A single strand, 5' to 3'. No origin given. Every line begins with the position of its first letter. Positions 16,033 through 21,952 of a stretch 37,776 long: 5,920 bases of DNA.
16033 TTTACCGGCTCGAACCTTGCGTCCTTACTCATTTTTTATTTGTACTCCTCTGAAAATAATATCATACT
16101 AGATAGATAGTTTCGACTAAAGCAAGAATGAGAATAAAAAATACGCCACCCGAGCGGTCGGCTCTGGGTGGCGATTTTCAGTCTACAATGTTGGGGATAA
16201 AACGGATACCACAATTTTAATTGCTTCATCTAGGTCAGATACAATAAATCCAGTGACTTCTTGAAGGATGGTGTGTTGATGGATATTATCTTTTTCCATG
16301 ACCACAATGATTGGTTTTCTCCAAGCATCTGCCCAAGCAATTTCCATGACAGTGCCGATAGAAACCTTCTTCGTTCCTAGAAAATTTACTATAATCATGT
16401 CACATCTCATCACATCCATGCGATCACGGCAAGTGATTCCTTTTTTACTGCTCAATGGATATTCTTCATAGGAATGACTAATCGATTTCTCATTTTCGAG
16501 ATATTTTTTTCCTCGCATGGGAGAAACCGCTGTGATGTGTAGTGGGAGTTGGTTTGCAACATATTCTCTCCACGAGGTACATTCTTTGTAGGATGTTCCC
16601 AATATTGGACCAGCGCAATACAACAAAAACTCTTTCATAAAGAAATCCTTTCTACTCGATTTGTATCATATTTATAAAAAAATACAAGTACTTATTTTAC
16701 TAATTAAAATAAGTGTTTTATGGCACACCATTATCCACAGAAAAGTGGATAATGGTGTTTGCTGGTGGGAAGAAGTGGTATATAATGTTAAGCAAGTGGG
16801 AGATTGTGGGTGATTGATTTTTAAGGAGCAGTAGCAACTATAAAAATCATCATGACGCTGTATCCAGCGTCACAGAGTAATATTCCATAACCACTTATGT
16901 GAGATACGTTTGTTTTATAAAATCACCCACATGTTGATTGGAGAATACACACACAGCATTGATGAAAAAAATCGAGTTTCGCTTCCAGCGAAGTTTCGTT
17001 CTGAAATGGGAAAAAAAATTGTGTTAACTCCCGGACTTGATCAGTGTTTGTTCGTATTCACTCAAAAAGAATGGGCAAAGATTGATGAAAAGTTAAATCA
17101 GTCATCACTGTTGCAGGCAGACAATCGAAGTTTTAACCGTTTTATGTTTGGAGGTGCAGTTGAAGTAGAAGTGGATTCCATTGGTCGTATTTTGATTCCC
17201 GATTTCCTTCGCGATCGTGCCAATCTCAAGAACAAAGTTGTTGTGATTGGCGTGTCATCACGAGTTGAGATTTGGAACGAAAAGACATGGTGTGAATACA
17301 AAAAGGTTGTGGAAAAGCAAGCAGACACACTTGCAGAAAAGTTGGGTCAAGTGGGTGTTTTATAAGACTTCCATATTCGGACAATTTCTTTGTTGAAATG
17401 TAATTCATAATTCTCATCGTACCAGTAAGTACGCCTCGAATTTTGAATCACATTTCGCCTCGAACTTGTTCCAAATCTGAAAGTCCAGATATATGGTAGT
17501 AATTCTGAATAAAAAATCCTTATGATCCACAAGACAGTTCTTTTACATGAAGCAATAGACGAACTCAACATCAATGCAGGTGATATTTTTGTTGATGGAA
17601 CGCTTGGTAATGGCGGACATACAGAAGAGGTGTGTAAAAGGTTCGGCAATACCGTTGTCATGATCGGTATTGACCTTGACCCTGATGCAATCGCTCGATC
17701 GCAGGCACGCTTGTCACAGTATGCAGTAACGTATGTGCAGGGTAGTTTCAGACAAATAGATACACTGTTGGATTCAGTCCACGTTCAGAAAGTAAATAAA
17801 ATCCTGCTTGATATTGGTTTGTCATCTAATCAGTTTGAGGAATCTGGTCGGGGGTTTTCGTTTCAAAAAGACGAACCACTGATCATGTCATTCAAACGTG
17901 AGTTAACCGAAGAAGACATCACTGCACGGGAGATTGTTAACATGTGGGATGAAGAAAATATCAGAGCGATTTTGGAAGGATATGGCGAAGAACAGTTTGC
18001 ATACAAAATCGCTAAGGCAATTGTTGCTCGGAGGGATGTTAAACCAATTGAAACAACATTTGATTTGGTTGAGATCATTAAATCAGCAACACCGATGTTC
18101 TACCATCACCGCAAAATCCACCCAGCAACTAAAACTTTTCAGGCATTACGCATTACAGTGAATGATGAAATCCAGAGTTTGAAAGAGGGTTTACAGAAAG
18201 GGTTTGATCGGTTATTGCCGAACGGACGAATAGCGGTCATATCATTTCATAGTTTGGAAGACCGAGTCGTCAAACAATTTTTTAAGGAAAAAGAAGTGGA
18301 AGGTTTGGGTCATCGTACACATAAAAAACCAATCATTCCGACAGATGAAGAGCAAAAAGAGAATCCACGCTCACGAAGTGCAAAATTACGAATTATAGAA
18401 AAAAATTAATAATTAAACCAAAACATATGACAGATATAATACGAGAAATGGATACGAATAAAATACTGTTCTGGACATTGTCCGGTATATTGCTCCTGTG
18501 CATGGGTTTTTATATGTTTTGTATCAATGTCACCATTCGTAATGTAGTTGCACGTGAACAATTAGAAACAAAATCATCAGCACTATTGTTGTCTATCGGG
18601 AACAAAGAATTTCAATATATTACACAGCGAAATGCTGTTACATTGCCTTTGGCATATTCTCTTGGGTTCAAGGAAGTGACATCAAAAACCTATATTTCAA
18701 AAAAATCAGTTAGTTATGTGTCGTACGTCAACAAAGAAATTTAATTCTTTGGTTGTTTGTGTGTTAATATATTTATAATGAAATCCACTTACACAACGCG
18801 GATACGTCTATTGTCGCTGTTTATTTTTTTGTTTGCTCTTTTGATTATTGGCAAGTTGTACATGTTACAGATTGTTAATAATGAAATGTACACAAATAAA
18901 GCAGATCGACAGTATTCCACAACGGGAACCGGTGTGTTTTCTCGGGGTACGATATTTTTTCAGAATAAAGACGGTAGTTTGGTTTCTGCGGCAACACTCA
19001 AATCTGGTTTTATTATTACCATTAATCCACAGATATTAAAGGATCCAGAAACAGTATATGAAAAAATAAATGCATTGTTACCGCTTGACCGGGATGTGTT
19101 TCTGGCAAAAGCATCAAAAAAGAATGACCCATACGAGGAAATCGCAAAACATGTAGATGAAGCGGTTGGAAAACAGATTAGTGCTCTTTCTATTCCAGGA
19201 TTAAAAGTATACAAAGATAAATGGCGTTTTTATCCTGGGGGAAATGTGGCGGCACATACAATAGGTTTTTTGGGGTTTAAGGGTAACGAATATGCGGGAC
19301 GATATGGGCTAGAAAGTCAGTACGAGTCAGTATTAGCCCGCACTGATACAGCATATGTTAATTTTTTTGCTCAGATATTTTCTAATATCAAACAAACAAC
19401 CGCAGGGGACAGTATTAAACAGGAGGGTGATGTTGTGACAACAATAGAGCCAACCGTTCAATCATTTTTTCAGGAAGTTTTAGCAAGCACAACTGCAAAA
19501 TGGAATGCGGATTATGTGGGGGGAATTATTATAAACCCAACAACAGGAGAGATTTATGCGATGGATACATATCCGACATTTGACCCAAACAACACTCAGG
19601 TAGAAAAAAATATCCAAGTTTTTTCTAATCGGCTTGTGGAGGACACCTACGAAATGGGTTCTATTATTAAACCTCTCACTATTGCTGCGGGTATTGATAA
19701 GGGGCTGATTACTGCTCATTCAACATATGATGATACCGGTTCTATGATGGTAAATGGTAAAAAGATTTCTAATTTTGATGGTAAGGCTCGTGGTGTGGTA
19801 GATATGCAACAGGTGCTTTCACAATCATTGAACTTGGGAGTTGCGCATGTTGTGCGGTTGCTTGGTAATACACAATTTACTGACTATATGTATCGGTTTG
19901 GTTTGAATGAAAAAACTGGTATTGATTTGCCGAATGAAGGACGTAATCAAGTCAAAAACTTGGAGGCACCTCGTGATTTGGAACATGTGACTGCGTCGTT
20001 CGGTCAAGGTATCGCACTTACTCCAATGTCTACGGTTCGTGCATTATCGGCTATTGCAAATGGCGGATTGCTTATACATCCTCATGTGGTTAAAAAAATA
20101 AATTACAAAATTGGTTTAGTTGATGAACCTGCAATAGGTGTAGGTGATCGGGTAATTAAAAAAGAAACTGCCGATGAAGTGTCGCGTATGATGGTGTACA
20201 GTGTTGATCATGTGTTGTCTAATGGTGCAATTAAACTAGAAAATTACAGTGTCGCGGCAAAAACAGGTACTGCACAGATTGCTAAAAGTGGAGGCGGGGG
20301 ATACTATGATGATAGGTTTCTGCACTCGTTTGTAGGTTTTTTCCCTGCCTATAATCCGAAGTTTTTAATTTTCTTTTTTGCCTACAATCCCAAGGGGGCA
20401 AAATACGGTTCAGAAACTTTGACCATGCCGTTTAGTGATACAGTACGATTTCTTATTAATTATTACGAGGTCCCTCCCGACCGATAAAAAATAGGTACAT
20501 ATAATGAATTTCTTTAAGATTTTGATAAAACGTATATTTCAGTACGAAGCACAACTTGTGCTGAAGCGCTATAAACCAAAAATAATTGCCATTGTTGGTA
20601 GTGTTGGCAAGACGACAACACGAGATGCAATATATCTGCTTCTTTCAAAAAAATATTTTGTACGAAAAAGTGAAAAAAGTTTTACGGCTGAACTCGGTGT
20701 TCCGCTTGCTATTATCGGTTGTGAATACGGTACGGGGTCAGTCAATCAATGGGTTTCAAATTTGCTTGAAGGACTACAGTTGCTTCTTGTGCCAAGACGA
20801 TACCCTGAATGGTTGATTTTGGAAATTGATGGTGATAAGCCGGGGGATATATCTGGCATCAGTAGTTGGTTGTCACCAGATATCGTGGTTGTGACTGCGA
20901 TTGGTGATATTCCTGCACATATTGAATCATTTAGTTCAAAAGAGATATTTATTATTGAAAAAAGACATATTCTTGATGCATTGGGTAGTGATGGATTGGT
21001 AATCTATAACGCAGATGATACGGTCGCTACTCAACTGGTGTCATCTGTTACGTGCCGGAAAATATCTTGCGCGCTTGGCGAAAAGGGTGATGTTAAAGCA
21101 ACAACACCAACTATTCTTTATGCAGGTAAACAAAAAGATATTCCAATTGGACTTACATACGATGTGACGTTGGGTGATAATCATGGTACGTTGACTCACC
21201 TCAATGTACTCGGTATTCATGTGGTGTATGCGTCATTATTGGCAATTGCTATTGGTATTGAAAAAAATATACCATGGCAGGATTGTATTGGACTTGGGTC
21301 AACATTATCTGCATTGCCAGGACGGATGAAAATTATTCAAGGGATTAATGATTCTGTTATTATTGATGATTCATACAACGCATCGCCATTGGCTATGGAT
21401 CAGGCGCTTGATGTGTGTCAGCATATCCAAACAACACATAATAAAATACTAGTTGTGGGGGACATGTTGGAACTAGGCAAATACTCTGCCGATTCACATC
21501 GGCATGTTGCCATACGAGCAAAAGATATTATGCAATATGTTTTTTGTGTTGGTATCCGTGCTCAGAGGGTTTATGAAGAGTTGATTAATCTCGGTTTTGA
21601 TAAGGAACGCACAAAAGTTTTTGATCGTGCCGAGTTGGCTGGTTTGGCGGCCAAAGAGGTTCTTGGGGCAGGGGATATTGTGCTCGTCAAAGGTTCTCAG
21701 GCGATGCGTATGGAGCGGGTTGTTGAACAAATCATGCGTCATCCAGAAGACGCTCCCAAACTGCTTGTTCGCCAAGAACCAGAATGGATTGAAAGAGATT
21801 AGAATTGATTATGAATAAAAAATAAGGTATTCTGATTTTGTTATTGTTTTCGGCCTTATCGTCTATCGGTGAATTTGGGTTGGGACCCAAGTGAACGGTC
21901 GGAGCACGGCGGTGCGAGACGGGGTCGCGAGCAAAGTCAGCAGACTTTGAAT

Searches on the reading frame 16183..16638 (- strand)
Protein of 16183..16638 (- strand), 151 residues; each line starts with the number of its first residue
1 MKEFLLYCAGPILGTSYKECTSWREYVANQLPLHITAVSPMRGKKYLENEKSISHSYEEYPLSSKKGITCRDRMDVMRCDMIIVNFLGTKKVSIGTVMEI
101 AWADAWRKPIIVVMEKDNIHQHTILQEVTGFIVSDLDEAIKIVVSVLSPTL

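Call 111: search_protein_families(library=pfam, proteins=[window:16183-16638:-], max_evalue=0.001)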
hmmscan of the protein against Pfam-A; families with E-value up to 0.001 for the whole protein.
window:16183-16638:- (151 aa): 4 families
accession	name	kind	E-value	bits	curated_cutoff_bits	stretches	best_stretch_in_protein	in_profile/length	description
PF05014.21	Nuc_deoxyrib_tr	-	2.7e-07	31.2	28.8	1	6-119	1-102/117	Nucleoside 2-deoxyribosyltransferase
PF11071.14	Nuc_deoxyri_tr3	-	1.8e-05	25.2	23.2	1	21-144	8-137/140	Nucleoside 2-deoxyribosyltransferase YtoQ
PF15891.11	Nuc_deoxyri_tr2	-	0.00028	21.6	30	0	6-115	4-103/105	Nucleoside 2-deoxyribosyltransferase like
PF18306.6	LDcluster4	-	0.00043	20.4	26.3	1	53-123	70-134/151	SLOG cluster4 family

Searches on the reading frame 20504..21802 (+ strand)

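Call 111: search_protein_families(library=pfam, proteins=[window:20504-21802:+], max_evalue=0.001)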
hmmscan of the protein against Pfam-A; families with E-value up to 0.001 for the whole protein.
window:20504-21802:+ (432 aa): 2 families
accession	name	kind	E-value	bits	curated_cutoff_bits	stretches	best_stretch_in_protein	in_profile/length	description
PF02875.26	Mur_ligase_C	-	4.4e-18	66.8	28.4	1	273-398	1-126/127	Mur ligase, glutamate ligase domain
PF08245.18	Mur_ligase_M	-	4.1e-16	60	24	1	31-250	2-199/200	Mur ligase middle domain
